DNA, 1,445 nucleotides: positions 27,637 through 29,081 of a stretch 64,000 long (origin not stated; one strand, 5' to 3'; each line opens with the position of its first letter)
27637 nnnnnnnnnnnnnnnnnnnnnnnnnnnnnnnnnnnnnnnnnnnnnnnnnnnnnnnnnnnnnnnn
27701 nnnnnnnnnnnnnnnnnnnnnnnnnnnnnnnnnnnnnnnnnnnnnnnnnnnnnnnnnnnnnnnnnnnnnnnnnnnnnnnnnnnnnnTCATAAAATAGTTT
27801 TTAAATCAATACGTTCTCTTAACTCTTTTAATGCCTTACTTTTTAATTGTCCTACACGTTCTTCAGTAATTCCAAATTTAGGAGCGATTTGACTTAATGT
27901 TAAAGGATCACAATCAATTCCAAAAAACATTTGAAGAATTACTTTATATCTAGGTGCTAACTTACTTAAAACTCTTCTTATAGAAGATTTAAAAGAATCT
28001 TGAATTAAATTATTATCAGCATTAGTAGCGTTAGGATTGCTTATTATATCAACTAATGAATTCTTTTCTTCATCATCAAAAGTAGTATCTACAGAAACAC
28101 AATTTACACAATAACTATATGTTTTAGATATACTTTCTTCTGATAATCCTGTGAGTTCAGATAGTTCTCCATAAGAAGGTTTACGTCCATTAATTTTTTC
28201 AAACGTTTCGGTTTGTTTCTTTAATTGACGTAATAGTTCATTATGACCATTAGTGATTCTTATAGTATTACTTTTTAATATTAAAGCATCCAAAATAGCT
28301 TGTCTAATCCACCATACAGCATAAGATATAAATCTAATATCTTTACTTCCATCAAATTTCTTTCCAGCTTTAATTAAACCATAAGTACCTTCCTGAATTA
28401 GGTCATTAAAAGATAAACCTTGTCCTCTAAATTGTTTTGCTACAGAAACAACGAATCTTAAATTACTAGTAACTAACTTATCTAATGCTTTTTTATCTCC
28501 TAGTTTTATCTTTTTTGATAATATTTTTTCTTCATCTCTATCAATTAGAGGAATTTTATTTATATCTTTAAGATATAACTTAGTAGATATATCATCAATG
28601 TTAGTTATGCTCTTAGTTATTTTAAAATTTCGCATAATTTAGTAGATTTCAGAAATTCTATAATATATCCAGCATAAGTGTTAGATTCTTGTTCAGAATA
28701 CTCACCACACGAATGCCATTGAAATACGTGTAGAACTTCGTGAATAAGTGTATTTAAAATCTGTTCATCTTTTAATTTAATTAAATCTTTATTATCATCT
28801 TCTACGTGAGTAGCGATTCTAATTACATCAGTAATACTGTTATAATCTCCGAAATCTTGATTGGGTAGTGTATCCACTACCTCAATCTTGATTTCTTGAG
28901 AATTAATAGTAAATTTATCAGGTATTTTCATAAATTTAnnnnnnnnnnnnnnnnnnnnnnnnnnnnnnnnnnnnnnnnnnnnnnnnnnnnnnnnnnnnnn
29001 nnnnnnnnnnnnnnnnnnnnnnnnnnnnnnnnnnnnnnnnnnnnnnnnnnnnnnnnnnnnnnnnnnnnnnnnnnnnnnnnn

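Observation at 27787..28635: Phage-encoded sigma-70 factor of Bacteroidota primary-sigma size, in a phage that also encodes its own giant RNAP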

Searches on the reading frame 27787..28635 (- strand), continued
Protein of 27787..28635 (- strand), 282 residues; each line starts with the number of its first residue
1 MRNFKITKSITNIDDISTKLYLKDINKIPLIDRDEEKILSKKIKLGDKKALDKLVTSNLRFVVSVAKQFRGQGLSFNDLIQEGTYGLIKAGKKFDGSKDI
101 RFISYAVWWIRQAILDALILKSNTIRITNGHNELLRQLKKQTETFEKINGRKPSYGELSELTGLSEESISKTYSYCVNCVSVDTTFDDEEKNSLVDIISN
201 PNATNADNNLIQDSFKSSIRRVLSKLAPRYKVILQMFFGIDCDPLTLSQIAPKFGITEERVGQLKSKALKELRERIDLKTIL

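Call 16: get_annotated_region(hit=H22, flank=8000)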
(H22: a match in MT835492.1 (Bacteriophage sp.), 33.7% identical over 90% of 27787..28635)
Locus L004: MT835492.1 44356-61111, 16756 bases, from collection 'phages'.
description: UNVERIFIED: Bacteriophage sp. clone scaffold_35 genomic sequence.
organism: Bacteriophage sp. (NCBI taxid 38018)
taxonomy: Viruses
host: -; source: human fecal samples; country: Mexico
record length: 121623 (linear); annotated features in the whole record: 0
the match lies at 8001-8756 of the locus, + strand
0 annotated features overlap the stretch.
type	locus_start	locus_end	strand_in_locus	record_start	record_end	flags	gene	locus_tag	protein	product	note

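Call 27: search_solved_structures(query=window:27787-28635:-, max_evalue=1e-20, show_alignments=2)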
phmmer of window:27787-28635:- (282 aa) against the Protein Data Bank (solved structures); distinct sequences matched with E-value up to 1e-20: 57.
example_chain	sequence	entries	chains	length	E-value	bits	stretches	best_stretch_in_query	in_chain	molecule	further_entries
8x6f_E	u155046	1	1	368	4.6e-47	164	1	18-274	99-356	RNA polymerase sigma factor SigA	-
7ckq_F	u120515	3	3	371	1.6e-46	162.3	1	18-274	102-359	RNA polymerase sigma factor SigA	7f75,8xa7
7l7b_F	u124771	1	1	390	6.3e-46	160.3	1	10-274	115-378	RNA polymerase sigma factor SigA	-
8h3v_G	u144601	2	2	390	5.5e-45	157.3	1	46-274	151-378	RNA polymerase sigma factor SigA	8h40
9dvs_G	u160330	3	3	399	6.8e-45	156.9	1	47-274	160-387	RNA polymerase sigma factor SigA1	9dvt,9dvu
7ye1_F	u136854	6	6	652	6e-44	153.8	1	40-274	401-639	RNA polymerase sigma factor RpoD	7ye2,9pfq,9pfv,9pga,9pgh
8gzg_F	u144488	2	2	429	6.6e-43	150.4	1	46-274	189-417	RNA polymerase sigma factor SigA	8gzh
1l9u_H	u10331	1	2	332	1.3e-41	146.2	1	48-273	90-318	SIGMA FACTOR SIGA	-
4xln_F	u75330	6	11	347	1.5e-41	146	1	48-273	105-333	RNA polymerase sigma factor SigA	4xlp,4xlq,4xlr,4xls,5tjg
5tw1_F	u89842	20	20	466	1.5e-41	146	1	46-274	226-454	RNA polymerase sigma factor SigA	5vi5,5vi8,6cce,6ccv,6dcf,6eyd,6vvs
1l9z_H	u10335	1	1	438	2.2e-41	145.5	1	48-273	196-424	SIGMA FACTOR SIGA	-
7kif_F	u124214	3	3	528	4.2e-41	144.5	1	46-274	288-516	RNA polymerase sigma factor SigA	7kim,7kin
5uh5_F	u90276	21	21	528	4.2e-41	144.5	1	46-274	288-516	RNA polymerase sigma factor SigA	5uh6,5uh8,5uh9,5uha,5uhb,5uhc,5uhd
6bzo_F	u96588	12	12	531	4.3e-41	144.5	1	46-274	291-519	RNA polymerase sigma factor SigA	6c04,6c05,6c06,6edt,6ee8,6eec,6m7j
9e7v_F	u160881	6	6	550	4.8e-41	144.3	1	46-274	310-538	RNA polymerase sigma factor SigA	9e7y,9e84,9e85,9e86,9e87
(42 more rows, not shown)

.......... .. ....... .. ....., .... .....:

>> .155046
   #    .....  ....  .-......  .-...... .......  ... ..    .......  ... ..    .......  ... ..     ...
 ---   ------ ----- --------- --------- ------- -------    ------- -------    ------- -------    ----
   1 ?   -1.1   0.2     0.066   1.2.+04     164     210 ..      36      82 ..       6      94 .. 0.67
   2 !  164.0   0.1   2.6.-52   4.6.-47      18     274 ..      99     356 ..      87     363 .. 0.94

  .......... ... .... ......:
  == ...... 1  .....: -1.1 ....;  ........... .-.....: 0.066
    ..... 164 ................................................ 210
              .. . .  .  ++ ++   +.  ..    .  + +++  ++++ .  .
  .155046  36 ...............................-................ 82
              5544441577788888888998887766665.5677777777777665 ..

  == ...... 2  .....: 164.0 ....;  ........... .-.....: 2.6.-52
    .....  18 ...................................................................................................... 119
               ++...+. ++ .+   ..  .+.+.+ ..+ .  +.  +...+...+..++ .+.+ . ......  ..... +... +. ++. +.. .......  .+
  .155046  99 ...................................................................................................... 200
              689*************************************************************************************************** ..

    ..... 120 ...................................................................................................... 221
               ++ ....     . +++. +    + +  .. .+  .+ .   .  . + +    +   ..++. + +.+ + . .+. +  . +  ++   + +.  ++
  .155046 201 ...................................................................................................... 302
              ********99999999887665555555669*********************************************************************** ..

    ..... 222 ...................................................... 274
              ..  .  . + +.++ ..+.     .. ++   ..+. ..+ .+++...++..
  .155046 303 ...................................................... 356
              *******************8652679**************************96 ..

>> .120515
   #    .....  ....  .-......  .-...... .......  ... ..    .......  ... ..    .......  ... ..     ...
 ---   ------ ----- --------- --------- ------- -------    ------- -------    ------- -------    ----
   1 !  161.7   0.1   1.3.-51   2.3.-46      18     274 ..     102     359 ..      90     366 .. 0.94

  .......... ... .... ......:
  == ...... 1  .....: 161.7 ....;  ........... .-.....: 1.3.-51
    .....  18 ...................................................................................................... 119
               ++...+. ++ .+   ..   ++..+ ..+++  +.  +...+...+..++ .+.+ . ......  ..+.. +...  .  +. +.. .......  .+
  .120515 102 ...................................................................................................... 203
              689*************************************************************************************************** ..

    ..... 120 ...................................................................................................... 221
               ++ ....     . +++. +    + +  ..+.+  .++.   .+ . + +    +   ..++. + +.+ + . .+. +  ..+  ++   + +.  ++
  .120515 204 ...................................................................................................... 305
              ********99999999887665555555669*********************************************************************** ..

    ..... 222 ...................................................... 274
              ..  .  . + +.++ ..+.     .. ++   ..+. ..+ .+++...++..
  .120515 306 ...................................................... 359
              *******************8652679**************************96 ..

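Call 28: find_encoding_contigs(protein=P0002, flank=10000, max_places=2)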
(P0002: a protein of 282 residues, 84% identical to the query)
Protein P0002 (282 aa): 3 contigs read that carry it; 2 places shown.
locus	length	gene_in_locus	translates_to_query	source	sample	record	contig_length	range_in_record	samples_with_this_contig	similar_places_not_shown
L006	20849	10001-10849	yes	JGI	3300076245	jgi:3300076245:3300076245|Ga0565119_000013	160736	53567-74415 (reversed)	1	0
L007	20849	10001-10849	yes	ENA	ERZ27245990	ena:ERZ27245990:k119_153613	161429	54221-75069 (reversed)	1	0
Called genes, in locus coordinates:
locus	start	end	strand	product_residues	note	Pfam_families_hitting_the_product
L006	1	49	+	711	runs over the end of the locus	PF03477:ATP-cone, PF13597:NRDD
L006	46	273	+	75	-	PF10688:Imp-YgjV (weak)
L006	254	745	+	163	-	PF13353:Fer4_12, PF04055:Radical_SAM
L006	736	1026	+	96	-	-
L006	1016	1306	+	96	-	-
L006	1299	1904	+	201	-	-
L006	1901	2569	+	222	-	PF00149:Metallophos (weak)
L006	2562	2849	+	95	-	-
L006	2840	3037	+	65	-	-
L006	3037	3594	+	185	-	-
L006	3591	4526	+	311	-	PF02511:Thy1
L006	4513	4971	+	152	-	-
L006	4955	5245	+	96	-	-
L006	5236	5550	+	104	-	-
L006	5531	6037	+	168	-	PF00692:dUTPase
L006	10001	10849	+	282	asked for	PF00140:Sigma70_r1_2, PF04542:Sigma70_r2, PF04539:Sigma70_r3 (weak), PF08281:Sigma70_r4_2 (faint), PF04545:Sigma70_r4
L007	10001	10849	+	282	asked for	PF00140:Sigma70_r1_2, PF04542:Sigma70_r2, PF04539:Sigma70_r3 (weak), PF08281:Sigma70_r4_2 (faint), PF04545:Sigma70_r4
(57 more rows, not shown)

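Call 29: find_encoding_contigs(protein=P0105, flank=6000, max_places=2)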
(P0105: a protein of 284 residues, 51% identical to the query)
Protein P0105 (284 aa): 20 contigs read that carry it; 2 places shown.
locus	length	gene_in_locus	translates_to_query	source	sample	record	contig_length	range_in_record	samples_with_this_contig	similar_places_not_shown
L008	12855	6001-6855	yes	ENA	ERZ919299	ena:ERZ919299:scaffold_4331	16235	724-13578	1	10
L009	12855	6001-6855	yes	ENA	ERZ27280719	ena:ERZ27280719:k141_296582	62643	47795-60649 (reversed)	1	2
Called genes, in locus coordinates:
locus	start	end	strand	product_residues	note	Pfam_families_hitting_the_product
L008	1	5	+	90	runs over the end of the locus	-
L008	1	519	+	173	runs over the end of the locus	PF22769:DCD, PF00692:dUTPase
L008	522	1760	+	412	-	PF01068:DNA_ligase_A_M, PF09414:RNA_ligase (faint)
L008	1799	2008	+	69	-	-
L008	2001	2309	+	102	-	-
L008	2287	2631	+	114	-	-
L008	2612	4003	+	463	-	-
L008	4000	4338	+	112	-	-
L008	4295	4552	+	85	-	-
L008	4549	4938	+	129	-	-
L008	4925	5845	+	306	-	PF13671:AAA_33, PF25109:HAD_PNKP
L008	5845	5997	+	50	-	-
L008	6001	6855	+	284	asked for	PF00140:Sigma70_r1_2, PF04542:Sigma70_r2, PF04539:Sigma70_r3, PF04545:Sigma70_r4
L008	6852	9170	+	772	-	PF01612:DNA_pol_A_exo1, PF00476:DNA_pol_A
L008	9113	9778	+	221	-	-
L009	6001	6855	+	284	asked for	PF00140:Sigma70_r1_2, PF04542:Sigma70_r2, PF04539:Sigma70_r3, PF04545:Sigma70_r4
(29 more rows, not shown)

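Call 30: find_encoding_contigs(protein=P0023, flank=6000, max_places=2)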
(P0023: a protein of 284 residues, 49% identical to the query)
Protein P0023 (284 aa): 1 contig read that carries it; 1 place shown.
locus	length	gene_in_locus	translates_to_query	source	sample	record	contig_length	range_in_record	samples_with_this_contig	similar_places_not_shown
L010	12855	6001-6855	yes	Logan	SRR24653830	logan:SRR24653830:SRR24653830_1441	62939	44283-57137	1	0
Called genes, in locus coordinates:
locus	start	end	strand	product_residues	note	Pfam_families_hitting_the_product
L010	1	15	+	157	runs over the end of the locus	-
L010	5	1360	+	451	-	PF05970:PIF1, PF13604:AAA_30, PF13245:AAA_19, PF13538:UvrD_C_2 (weak)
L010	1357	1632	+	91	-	-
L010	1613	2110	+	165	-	PF22769:DCD, PF00692:dUTPase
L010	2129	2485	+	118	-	-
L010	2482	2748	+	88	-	-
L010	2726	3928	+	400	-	PF01068:DNA_ligase_A_M, PF09414:RNA_ligase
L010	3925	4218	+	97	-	-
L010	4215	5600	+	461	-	-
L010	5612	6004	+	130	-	-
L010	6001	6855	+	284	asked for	PF00140:Sigma70_r1_2, PF04542:Sigma70_r2, PF04539:Sigma70_r3, PF04545:Sigma70_r4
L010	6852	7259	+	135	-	-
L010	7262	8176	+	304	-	PF13671:AAA_33, PF25109:HAD_PNKP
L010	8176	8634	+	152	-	-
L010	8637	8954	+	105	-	-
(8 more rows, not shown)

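Call 32: find_related_loci(query=window:27787-28635:-, collection=viral_contigs, flank=10000)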
Query window:27787-28635:- (282 aa) in viral_contigs; peptide patterns used: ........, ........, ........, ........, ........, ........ (x = any residue, [..] = any of these).
600 stretches matched a pattern (row limit reached: there are more); 600 encode a relative of the query (tblastn E <= 1e-3); the best 80 are kept; 80 distinct loci.
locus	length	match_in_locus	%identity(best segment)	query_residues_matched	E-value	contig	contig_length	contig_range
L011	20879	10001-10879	51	1-272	1e-89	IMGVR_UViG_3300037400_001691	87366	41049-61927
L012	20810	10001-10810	49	1-270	4e-78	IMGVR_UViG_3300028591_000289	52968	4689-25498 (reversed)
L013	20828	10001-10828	47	1-276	2e-77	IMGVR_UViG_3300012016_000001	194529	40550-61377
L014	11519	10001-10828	47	1-276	7e-77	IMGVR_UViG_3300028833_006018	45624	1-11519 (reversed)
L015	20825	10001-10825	46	1-275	5e-75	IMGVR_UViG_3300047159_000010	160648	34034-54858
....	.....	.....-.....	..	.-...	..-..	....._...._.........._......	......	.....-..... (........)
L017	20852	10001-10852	45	1-282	3e-71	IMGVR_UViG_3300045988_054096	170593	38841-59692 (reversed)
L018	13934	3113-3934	45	1-275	5e-70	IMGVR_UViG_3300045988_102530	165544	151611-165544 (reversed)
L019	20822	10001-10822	45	1-274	3e-70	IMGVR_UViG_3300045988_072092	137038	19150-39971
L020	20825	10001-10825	41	1-275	1e-67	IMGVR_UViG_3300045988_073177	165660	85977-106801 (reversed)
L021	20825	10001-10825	41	1-275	2e-67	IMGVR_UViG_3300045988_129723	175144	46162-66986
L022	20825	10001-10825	41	1-275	1e-67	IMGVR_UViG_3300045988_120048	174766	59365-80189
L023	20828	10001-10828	43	1-275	1e-66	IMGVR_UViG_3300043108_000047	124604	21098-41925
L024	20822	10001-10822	44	1-273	2e-66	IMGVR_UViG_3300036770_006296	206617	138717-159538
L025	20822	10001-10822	44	1-273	2e-66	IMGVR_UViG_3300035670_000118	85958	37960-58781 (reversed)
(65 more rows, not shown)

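Call 39: find_related_loci(query=window:27787-28635:-, collection=genome_contigs, flank=3000)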
Query window:27787-28635:- (282 aa) in genome_contigs; peptide patterns used: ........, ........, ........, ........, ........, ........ (x = any residue, [..] = any of these).
600 stretches matched a pattern (row limit reached: there are more); 599 encode a relative of the query (tblastn E <= 1e-3); the best 80 are kept; 80 distinct loci.
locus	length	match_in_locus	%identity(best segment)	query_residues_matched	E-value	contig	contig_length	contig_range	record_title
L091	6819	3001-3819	48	1-273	2e-78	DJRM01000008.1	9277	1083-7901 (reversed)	MAG TPA_asm: Bacteroidales bacterium UBA6360 UBA6360_contig_5368, whole genome shotgun sequence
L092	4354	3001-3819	48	1-273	3e-78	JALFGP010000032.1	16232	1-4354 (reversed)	MAG: Rikenellaceae bacterium isolate SUG662 k141_12523, whole genome shotgun sequence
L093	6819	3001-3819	49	1-273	7e-77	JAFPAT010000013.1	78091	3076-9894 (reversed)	MAG: Rikenellaceae bacterium isolate RGIG973 Dairy_cattle_Rectum-6__c73912, whole genome shotgun sequence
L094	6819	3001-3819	48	1-273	8e-77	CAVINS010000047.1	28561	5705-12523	Bacteroidaceae bacterium isolate H07634-L1_cleanbin_000035 genome assembly, contig: Spades_H07634-L1_contig_1169, whole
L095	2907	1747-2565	49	1-273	1e-77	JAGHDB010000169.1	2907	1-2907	MAG: Bacteroidales bacterium isolate AUK297 PB_MBMC_251_c_000000000158, whole genome shotgun sequence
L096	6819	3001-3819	47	1-273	3e-76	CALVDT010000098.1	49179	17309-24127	MAG: uncultured Bacteroidales bacterium isolate E22__bin264 genome assembly, contig: E22__k127_2641567, whole genome sho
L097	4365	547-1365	47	1-273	1e-75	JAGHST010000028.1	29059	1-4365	MAG: Candidatus Cacconaster caballi isolate E2_MB2_69 c_000000899813, whole genome shotgun sequence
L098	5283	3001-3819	48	1-273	3e-75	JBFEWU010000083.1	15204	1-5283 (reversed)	MAG: Draconibacterium sp. isolate Mix_mud08.2021.06.74 k141_554179_length_15204_cov_14.0000, whole genome shotgun sequen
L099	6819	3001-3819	47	1-273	4e-75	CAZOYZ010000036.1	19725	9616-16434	MAG TPA_asm: uncultured Prolixibacteraceae bacterium isolate SRP192927_co3_115 genome assembly, contig: NODE_5863_length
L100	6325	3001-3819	47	1-273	1e-74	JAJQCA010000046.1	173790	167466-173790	MAG: Alistipes sp. isolate C.6_1 NODE_11_length_173790_cov_11.845138, whole genome shotgun sequence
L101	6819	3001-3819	47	1-273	8e-75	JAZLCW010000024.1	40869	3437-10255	MAG: Candidatus Cryptobacteroides sp. isolate T1900045044_TC20190037.MAGScoT_cleanbin_000029 SGB_4493_k141_1502804, whol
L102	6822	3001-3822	47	1-274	6e-75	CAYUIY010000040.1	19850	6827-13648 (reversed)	MAG TPA_asm: uncultured Dysgonomonadaceae bacterium isolate binchicken_co12_213 genome assembly, contig: NODE_2579_lengt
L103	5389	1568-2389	47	1-274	2e-74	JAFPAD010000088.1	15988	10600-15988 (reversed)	MAG: Alistipes sp. isolate RGIG957 Dairy_cattle_Rectum-5__c634187, whole genome shotgun sequence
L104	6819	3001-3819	47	1-273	2e-74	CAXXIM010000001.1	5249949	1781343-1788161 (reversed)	MAG: Prolixibacteraceae bacterium isolate ef7765ba-7ead-4b2a-8fe4-832c187d60b8 genome assembly, contig: contig_1, whole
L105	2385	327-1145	47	1-273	6e-76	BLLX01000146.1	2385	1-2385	Muribaculaceae bacterium IMSAGC_006 DNA, IMSAGC_006_contig_146, whole genome shotgun sequence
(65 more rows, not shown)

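Call 105: find_related_loci(query=A4, collection=viral_contigs, flank=1500)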
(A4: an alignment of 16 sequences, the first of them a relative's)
Query A4 (284 aa) in viral_contigs; peptide patterns used: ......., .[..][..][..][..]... (x = any residue, [..] = any of these).
600 stretches matched a pattern (row limit reached: there are more); 573 encode a relative of the query (tblastn E <= 1e-3); the best 80 are kept; 80 distinct loci.
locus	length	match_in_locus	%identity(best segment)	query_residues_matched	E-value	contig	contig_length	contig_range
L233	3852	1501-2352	99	1-284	0e+0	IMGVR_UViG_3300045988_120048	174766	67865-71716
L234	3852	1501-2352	98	1-284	0e+0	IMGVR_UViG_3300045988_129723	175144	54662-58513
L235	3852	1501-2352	95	1-284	0e+0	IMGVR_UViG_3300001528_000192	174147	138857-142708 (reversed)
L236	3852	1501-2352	72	1-284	2e-135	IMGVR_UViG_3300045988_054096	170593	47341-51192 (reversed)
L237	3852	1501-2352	72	1-284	2e-135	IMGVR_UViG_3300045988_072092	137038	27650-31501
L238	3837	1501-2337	64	1-278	4e-121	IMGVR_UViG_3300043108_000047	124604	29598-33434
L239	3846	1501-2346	56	1-284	6e-101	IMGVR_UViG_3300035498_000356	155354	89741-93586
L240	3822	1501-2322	56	1-280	7e-100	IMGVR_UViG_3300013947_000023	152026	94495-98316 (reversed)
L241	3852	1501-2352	48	1-284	1e-92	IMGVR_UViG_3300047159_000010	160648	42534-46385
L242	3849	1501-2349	49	1-284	5e-89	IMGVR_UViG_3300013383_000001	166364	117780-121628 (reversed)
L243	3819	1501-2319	47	1-273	3e-85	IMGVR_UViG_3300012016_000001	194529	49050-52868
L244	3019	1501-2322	46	1-274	1e-84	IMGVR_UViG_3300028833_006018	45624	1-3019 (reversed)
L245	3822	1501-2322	48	1-273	4e-83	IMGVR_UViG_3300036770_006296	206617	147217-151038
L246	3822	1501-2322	48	1-273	4e-83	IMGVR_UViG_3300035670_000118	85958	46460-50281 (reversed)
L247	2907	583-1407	47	1-273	8e-83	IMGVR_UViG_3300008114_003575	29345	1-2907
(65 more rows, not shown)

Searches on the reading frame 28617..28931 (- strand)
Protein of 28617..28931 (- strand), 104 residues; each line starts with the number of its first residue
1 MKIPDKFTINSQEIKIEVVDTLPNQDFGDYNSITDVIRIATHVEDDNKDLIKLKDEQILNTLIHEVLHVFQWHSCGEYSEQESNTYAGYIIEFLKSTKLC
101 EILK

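Call 3: search_protein_families(library=pfam, proteins=[window:28617-28931:-], max_evalue=0.01)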
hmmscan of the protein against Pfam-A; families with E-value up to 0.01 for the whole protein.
window:28617-28931:- (104 aa): 2 families
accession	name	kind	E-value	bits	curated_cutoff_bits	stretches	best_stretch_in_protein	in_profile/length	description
PF10263.15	SprT-like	-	0.0028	17.9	25.6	1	13-76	20-79/108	SprT-like family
PF04450.18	BSP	-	0.0054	17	23.8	1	42-79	88-119/207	Peptidase of plants and bacteria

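Call 5: search_protein_families(library=phrogs, proteins=[window:28617-28931:-], max_evalue=0.001)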
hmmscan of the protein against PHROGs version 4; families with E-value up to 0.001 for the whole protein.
window:28617-28931:- (104 aa): 1 family
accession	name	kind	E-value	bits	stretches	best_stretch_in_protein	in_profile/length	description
phrog_1233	-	unknown function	1.1e-05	25.7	1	1-75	6-78/306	-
